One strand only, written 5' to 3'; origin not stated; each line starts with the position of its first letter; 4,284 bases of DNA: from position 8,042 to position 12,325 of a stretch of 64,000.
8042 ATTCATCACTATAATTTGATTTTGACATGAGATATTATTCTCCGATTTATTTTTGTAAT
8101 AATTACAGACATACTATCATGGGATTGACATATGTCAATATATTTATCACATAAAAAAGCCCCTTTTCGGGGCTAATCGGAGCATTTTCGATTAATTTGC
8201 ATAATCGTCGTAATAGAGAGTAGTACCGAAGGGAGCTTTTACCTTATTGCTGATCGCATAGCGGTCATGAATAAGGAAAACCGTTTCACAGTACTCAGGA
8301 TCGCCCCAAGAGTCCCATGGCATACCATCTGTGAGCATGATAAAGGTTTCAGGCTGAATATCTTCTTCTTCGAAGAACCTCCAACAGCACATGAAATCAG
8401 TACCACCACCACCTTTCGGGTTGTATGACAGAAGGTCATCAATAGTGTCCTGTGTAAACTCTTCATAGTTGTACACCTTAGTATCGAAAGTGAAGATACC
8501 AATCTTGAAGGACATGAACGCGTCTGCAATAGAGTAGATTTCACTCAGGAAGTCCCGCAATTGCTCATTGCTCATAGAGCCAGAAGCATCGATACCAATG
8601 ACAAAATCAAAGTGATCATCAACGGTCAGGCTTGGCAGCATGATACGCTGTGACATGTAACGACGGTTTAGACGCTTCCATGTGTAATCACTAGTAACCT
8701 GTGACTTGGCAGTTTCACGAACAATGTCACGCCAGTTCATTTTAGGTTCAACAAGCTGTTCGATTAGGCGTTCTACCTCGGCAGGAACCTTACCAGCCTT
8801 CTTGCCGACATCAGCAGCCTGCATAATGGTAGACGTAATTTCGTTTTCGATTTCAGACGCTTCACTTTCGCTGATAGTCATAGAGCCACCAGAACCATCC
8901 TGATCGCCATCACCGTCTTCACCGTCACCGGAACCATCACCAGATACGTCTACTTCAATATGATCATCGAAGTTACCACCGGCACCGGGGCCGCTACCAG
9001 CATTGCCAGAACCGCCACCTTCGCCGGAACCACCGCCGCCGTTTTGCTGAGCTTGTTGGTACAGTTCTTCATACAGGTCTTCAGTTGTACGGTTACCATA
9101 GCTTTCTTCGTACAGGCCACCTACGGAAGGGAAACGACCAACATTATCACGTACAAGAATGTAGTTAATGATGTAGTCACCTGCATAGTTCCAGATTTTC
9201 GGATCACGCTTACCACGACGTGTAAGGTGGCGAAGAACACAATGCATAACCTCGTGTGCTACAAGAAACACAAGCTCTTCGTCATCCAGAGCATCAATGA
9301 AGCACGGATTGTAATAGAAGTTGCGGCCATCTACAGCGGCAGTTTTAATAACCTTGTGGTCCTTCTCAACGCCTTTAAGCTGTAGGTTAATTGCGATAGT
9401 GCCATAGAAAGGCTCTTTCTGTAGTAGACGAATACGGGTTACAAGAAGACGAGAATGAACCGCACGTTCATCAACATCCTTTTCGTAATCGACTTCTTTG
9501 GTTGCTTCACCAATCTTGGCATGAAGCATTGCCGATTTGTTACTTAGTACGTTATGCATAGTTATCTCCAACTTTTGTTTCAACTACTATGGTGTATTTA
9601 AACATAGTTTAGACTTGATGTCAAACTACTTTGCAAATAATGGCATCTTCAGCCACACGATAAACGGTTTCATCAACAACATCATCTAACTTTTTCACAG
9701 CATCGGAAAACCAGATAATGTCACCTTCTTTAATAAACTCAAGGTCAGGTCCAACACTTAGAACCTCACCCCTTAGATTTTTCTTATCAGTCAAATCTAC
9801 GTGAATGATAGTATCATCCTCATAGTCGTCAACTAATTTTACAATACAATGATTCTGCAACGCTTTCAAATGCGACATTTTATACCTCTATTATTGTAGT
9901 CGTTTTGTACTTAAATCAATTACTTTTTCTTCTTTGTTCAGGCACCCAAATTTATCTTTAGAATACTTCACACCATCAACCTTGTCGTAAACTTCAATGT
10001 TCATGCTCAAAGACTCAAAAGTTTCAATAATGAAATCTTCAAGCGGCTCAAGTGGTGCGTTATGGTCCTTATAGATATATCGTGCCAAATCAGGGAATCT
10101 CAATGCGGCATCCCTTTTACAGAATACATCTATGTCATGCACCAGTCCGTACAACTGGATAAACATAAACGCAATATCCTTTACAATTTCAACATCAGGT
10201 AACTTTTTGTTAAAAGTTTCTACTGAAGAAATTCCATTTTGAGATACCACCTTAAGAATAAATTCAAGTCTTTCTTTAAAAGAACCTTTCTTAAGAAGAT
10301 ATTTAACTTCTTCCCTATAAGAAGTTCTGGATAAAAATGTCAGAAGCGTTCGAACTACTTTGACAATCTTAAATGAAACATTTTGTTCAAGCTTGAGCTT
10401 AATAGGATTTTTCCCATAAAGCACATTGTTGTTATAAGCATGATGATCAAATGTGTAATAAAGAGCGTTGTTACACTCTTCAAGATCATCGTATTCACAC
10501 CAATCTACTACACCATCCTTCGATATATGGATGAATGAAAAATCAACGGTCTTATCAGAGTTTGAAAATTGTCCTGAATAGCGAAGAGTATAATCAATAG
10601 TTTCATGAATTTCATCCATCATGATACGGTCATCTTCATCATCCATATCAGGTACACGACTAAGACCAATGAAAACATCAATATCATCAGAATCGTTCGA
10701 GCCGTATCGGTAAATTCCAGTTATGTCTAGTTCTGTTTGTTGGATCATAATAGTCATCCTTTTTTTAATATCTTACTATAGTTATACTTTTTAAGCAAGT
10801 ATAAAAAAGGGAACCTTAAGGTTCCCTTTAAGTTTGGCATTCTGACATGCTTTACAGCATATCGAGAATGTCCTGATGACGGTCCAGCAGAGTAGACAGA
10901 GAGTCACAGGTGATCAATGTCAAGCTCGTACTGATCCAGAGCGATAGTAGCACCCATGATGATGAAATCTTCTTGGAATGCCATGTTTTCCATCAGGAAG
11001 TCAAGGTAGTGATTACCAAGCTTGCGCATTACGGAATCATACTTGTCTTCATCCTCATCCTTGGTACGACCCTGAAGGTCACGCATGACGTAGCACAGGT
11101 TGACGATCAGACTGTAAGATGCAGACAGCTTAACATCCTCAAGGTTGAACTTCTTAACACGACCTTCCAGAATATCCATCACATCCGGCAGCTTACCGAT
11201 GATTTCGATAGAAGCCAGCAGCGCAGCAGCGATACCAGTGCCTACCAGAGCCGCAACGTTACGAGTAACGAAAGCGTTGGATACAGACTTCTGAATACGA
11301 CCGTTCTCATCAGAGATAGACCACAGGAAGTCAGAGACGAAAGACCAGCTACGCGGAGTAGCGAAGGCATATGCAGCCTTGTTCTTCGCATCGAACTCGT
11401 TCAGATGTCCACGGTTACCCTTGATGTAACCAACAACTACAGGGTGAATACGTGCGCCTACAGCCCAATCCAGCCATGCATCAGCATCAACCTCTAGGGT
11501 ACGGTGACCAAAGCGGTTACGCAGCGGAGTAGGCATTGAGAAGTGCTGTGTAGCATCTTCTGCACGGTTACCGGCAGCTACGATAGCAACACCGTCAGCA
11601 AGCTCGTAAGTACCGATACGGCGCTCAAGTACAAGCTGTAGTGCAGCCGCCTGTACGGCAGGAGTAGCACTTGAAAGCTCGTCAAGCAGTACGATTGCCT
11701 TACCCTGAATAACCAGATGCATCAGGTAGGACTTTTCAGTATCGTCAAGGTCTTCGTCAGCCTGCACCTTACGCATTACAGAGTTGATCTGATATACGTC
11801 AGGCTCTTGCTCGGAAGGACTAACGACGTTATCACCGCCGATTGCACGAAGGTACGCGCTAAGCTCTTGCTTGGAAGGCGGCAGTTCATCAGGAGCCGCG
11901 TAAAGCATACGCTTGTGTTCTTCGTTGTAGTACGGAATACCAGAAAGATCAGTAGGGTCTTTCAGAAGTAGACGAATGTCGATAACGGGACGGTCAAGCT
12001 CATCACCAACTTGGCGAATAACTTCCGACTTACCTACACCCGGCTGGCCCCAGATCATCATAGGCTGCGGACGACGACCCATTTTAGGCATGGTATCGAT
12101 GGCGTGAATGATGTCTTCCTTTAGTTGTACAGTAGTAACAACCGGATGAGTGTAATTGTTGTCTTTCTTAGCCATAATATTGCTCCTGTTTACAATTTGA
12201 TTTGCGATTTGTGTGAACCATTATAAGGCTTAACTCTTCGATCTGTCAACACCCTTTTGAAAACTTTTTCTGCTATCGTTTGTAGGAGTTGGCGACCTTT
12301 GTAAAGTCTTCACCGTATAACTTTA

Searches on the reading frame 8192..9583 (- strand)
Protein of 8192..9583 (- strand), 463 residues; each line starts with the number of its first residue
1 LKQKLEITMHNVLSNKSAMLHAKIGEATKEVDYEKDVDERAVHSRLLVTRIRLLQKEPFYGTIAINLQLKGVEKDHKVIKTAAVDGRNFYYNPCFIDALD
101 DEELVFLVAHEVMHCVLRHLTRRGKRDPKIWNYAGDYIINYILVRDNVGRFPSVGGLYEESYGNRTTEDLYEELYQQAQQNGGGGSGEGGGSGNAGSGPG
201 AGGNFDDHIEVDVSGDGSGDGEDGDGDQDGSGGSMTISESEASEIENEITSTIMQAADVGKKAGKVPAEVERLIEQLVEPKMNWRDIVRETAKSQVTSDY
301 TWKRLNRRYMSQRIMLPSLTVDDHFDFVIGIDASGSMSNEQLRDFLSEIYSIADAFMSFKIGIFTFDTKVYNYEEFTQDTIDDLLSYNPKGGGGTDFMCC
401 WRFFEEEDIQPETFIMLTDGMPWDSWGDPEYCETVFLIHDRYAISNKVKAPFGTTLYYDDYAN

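Call 58: search_protein_families(library=pfam, proteins=[window:8192-9583:-], max_evalue=0.001)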
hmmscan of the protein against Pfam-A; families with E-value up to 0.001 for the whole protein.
window:8192-9583:- (463 aa): 2 families
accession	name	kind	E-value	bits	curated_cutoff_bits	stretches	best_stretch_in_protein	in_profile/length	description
PF13203.12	DUF2201_N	-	5.5e-47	161.1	23.2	1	49-319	9-270/271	Putative metallopeptidase domain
PF09967.15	DUF2201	-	2.7e-11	44.1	26.4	1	328-456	2-120/123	VWA-like domain (DUF2201)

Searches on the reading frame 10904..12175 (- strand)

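Call 58: search_protein_families(library=pfam, proteins=[window:10904-12175:-], max_evalue=0.001)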
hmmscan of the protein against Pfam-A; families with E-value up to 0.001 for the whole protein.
window:10904-12175:- (423 aa): 5 families
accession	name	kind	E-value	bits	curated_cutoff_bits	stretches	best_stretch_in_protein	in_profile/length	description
PF00004.35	AAA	-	6.6e-06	27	21.2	0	39-69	1-31/131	ATPase family associated with various cellular activities (AAA)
PF07728.20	AAA_5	-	7.3e-06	26.5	22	0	156-222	65-139/139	AAA domain (dynein-related subfamily)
PF07726.17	AAA_3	-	1.8e-05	25.1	27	0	160-222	64-129/131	ATPase family associated with various cellular activities (AAA)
PF13191.12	AAA_16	-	0.00014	22.8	32.6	1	34-182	22-155/167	AAA ATPase domain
PF13401.12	AAA_22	-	0.00098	19.9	27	0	36-75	5-45/130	AAA domain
